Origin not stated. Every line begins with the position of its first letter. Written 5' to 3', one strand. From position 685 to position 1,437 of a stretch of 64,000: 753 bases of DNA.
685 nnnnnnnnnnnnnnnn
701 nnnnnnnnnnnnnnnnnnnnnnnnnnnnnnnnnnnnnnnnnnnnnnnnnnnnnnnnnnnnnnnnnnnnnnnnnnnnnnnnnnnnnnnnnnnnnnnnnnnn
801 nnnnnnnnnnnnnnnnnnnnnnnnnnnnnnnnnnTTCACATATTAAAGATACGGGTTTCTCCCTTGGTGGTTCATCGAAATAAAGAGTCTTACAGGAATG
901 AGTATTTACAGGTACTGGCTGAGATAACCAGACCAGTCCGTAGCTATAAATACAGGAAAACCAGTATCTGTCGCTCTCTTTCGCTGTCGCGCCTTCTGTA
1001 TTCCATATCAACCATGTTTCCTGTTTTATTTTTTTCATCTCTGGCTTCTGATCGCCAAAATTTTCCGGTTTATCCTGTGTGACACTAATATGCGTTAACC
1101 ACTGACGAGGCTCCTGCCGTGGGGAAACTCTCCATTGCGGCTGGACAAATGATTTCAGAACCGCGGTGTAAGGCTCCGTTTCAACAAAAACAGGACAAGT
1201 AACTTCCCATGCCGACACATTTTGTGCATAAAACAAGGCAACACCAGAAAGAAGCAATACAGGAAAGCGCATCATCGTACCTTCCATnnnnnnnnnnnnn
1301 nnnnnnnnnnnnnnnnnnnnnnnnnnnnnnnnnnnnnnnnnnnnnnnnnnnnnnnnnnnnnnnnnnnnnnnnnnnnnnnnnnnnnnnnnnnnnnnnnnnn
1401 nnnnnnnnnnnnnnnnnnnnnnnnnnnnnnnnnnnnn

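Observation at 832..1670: Candidate Hcp-cargo amidase effector and cognate periplasmic immunity pair between tssC and hcp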

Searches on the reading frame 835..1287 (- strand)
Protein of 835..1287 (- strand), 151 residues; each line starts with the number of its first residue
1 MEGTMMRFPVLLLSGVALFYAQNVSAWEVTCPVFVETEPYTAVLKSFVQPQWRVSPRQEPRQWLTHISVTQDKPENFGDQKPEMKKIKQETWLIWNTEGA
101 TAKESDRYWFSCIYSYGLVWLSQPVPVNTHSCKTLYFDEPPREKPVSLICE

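Call 3: search_protein_families(proteins=[window:835-1287:-], library=ncbifam, max_evalue=0.01)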
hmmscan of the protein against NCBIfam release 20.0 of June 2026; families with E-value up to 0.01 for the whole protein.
window:835-1287:- (151 aa): 1 family
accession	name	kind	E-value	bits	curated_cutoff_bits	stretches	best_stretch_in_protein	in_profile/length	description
NF042415.1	STY0301_fam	subfamily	3.9e-14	52.7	22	1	6-150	1-137/137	STY0301 family protein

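Call 7: search_solved_structures(query=window:835-1287:-, max_evalue=10, show_alignments=2)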
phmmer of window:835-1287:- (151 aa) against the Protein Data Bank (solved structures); distinct sequences matched with E-value up to 10: 0.

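Call 9: profile_search(protein=window:835-1287:-)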
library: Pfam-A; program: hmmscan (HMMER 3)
A. the first sequence (151 residues): domains with independent E <= 10: 0; with E <= 0.001: 0
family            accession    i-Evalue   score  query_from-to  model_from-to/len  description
(no Pfam family matches the first sequence, even at E <= 10)

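Call 25: find_homologous_proteins(query=window:835-1287:-)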
Query window:835-1287:- (151 aa): 4 proteins with E <= 0.001 among 12 candidates.
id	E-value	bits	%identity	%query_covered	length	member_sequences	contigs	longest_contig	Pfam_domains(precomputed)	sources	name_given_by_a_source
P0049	7.3e-96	336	98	97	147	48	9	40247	-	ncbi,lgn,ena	ncbi:STY0301 family protein [Escherichia coli]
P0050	3.8e-66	240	70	98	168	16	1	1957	-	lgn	-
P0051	1.6e-44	169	53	97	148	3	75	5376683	-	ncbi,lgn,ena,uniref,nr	ncbi:TPA: hypothetical protein I8Y00_004748 [Citrobacter farmeri]|uniref:Uncharacterized protein n=2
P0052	4.7e-40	155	88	54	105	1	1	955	-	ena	-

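Call 34: search_protein_representatives(protein=window:835-1287:-)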
Query: 151 residues. Proteins with E-value up to 0.001 (for the whole library): 18; up to 1e-10: 4; up to 1e-30: 2. The best 18 are listed.
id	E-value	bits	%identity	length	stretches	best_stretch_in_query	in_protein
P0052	1.5e-40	154.8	90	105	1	6-85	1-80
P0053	3.8e-39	150.2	47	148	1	12-150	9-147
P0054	9.1e-27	110.0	50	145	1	7-123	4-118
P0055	3.3e-15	72.4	33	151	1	11-150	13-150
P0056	7.6e-10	55.0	31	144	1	13-150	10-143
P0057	4.7e-09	52.4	47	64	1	63-121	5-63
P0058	8.1e-08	48.4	30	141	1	9-138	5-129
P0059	6.2e-06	42.3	30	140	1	21-137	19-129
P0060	9.1e-06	41.7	76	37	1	6-38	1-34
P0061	2.8e-05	40.2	31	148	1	21-143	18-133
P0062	7.0e-05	38.8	29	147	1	9-136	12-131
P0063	8.0e-05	38.7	33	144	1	19-134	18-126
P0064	2.3e-04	37.2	27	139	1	18-148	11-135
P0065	2.4e-04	37.1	29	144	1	20-136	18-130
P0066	3.0e-04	36.8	24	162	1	5-150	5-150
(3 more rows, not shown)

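Call 44: predict_structure(alignment_id=A2)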
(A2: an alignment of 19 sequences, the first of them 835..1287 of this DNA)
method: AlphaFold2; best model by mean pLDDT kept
length: 151 residues; sequences in the alignment: 19
mean_pLDDT: 84.7   pTM: 0.72
mean pLDDT of the five models: 84.7, 84.7, 83.2, 82.8, 82.7
residues with pLDDT >= 90: 80; 70-90: 46; 50-70: 19; < 50: 6
segments of 3 or more residues with pLDDT < 50: none
pLDDT, mean of each block of 10 residues (from residue 1): 54 51 75 90 81 83 95 93 96 94 88 94 93 94 91 93
secondary structure, 60 per line:
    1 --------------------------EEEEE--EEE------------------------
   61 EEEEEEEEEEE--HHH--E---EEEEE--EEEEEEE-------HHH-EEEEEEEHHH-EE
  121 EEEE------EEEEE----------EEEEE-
elements in order: E27-31 E34-36 E61-71 E83-87 E90-96 E108-114 E119-124 E131-135 E146-150

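Call 73: fold_search(model_id=the predicted structure, library=afdb50)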
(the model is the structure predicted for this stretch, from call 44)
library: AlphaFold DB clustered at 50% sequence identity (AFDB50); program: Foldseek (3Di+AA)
matches with E <= 10: 378; with E <= 0.001: 176
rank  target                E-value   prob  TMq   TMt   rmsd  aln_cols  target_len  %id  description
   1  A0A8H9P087            2.0e-17  1.00  0.83  0.85   2.8       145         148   54  Cytoplasmic protein [Citrobacter farmeri]
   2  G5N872                2.0e-14  1.00  0.84  0.85   1.9       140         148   46  Putative cytoplasmic protein [Salmonella enterica subsp. enterica serovar Inverness str. R8-3668]
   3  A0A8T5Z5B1            6.8e-13  1.00  0.50  0.66  12.8       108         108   97  Uncharacterized protein [Escherichia coli]
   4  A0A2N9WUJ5            5.9e-10  1.00  0.77  0.77   3.8       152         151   24  Uncharacterized protein [Snodgrassella alvi]
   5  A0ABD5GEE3            1.7e-09  1.00  0.73  0.78   3.7       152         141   21  STY0301 family protein
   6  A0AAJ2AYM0            2.2e-09  1.00  0.67  0.73   4.2       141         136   23  Lipoprotein
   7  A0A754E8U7            2.8e-09  1.00  0.58  0.79   9.9       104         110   49  Cytoplasmic protein [Salmonella enterica]
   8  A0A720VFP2            4.1e-09  1.00  0.66  0.70   5.6       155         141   21  Cytoplasmic protein [Salmonella enterica subsp. enterica serovar Typhi str. 404ty]
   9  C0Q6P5                6.3e-09  1.00  0.57  0.91   1.4        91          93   50  Putative cytoplasmic protein [Salmonella paratyphi C (strain RKS4594)]
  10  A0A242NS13            7.1e-09  1.00  0.69  0.67   5.0       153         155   22  Uncharacterized protein [Gilliamella apis]
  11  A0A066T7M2            9.8e-09  1.00  0.64  0.60   7.1       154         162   23  Uncharacterized protein
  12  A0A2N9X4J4            1.1e-08  1.00  0.68  0.68   4.9       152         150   20  Uncharacterized protein [Snodgrassella alvi]
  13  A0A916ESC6            1.7e-08  1.00  0.65  0.64   5.9       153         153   18  Uncharacterized protein
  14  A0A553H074            2.2e-08  1.00  0.64  0.63   6.2       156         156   18  Uncharacterized protein [Pseudomonas mangiferae]
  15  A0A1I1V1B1            2.2e-08  1.00  0.61  0.60   8.8       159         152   21  Uncharacterized protein [Paracidovorax konjaci]
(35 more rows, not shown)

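Call 75: list_cluster_members(proteins=[P0058, P0053, P0055, P0056, P0012, P0014, P0001, P0049])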
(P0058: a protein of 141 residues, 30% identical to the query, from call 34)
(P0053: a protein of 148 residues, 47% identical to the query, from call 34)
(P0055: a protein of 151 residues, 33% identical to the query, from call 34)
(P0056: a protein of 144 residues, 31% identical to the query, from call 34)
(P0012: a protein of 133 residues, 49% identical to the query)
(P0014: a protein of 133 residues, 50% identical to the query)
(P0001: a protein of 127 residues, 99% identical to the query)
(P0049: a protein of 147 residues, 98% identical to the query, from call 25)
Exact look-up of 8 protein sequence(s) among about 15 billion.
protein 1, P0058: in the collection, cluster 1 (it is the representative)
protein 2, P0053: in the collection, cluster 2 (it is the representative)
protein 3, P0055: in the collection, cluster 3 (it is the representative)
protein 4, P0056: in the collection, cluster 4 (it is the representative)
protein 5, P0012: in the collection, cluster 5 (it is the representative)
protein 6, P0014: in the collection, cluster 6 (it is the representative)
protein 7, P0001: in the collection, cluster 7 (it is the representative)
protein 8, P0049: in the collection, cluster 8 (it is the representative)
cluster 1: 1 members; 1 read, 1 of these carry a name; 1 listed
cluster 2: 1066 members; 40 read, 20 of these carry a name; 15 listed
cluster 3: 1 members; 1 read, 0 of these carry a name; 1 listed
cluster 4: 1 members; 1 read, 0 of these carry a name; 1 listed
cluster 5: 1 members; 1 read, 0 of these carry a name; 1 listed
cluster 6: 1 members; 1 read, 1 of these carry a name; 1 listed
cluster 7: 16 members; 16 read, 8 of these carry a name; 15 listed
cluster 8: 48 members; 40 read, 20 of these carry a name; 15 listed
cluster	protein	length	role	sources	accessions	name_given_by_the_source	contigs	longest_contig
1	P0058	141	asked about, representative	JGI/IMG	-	hypothetical protein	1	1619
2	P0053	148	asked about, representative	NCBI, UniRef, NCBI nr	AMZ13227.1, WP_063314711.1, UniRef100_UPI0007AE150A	hypothetical protein AW54_18220 [Salmonella enterica subsp. enterica serovar Anatum str. ... | STY0301 family protein n=1 Tax=Salmonella enterica TaxID=28901 RepID=UPI0007AE150A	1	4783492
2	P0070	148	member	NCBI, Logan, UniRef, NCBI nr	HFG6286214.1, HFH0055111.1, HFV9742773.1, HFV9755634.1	TPA: STY0301 family protein [Salmonella enterica subsp. enterica serovar Enteritidis] | STY0301 family protein n=1 Tax=Salmonella enterica TaxID=28901 RepID=UPI002AA0E227 | STY0301 family protein [Salmonella enterica]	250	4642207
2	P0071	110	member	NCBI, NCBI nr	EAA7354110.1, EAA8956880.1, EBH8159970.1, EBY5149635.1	hypothetical protein EK91_001506 [Salmonella enterica subsp. enterica] | hypothetical protein [Salmonella enterica subsp. enterica]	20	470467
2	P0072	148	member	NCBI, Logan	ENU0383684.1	STY0301 family protein [Salmonella enterica]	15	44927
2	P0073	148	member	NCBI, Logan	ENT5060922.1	STY0301 family protein [Salmonella enterica subsp. enterica]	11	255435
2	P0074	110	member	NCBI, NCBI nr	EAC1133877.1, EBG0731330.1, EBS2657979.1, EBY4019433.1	hypothetical protein DU258_24440 [Salmonella enterica subsp. enterica] | STY0301 family protein [Salmonella enterica]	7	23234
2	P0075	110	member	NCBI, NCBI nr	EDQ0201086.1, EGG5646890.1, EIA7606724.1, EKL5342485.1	hypothetical protein CBJ87_004124 [Salmonella enterica subsp. enterica serovar Fresno] | STY0301 family protein [Salmonella enterica]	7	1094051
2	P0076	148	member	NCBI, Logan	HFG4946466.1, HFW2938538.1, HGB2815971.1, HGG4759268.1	TPA: STY0301 family protein [Salmonella enterica subsp. enterica serovar Saintpaul]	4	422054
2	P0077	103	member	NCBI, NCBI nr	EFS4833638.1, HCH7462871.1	hypothetical protein HXQ40_004596, partial [Salmonella enterica] | hypothetical protein [Salmonella enterica]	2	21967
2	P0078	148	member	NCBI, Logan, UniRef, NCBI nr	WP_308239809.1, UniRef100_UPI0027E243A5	STY0301 family protein [Salmonella enterica] | STY0301 family protein n=1 Tax=Salmonella enterica TaxID=28901 RepID=UPI0027E243A5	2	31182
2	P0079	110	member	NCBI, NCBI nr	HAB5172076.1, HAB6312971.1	TPA_asm: hypothetical protein GB208_18600 [Salmonella enterica subsp. enterica] | hypothetical protein [Salmonella enterica subsp. enterica]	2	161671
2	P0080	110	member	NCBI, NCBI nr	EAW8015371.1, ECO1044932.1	hypothetical protein S798_05960 [Salmonella enterica] | hypothetical protein [Salmonella enterica]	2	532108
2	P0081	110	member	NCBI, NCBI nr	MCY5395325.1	hypothetical protein OV355_16385 [Salmonella enterica subsp. enterica serovar ... | hypothetical protein [Salmonella enterica subsp. enterica serovar 1,4,[5],12:i:-]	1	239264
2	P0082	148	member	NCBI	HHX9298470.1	TPA: STY0301 family protein [Salmonella enterica subsp. enterica serovar Muenchen]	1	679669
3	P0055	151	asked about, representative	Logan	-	-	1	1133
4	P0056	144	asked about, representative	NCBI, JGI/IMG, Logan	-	-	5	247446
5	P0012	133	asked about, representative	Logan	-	-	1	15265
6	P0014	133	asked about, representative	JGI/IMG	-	hypothetical protein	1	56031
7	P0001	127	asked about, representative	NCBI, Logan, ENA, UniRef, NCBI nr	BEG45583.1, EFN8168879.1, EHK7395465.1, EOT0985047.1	BPSL0067 family protein [Escherichia coli] | BPSL0067 family protein n=1 Tax=Escherichia coli TaxID=562 RepID=A0A8T5Z7D9_ECOLX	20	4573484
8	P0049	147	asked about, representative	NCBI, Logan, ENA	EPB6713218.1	STY0301 family protein [Escherichia coli]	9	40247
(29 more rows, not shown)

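Call 78: search_solved_structures(query=A2, max_evalue=10)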
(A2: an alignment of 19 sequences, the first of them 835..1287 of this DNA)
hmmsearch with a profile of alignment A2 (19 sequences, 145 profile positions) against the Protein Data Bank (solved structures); distinct sequences matched with E-value up to 10: 0.

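Call 80: find_encoding_contigs(protein=P0070, flank=8000, max_places=2)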
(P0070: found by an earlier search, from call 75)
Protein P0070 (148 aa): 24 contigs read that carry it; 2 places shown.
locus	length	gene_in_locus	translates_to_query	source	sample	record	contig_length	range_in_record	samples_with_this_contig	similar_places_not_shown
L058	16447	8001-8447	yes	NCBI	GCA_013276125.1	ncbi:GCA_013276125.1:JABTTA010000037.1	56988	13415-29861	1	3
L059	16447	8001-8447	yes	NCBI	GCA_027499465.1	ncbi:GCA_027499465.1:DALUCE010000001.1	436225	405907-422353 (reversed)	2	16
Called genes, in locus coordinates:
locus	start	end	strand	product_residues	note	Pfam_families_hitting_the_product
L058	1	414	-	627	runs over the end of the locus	PF05947:T6SS_TssF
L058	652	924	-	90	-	PF04965:GPW_gp25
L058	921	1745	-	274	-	PF07024:ImpE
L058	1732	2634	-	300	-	-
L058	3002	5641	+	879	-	PF00158:Sigma54_activat (faint), PF13191:AAA_16 (weak), PF00004:AAA, PF17871:AAA_lid_9, PF00004:AAA (weak), PF07724:AAA_2, PF07728:AAA_5, PF10431:ClpB_D2-small, +2 more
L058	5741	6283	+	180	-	PF05591:T6SS_VipA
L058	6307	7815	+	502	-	PF05943:VipB, PF18945:VipB_2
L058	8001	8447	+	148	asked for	-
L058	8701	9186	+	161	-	PF05638:T6SS_HCP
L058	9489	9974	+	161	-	PF14113:Tae4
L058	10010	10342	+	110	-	PF16695:Tai4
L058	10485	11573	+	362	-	PF05638:T6SS_HCP, PF12790:T6SS-SciN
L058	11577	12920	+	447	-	PF05936:T6SS_VasE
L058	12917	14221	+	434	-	PF09850:DotU, PF00691:OmpA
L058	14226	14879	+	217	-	PF18602:Rap1a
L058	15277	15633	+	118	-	-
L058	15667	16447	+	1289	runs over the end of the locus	PF14331:IcmF-related_N, PF06761:IcmF-related, PF06744:IcmF_C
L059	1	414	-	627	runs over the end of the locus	PF05947:T6SS_TssF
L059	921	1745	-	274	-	PF07024:ImpE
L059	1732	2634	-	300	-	-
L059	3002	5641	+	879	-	PF00158:Sigma54_activat (faint), PF13191:AAA_16 (weak), PF00004:AAA, PF17871:AAA_lid_9, PF00004:AAA (weak), PF07724:AAA_2, PF07728:AAA_5, PF10431:ClpB_D2-small, +2 more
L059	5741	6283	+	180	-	PF05591:T6SS_VipA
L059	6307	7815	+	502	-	PF05943:VipB, PF18945:VipB_2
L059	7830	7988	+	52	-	-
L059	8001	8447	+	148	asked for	-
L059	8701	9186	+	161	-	PF05638:T6SS_HCP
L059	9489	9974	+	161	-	PF14113:Tae4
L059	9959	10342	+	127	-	PF16695:Tai4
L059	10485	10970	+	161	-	PF05638:T6SS_HCP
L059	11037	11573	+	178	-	PF12790:T6SS-SciN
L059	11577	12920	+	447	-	PF05936:T6SS_VasE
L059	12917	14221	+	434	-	PF09850:DotU, PF00691:OmpA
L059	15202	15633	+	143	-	-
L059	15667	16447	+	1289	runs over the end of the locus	PF14331:IcmF-related_N, PF06761:IcmF-related, PF06744:IcmF_C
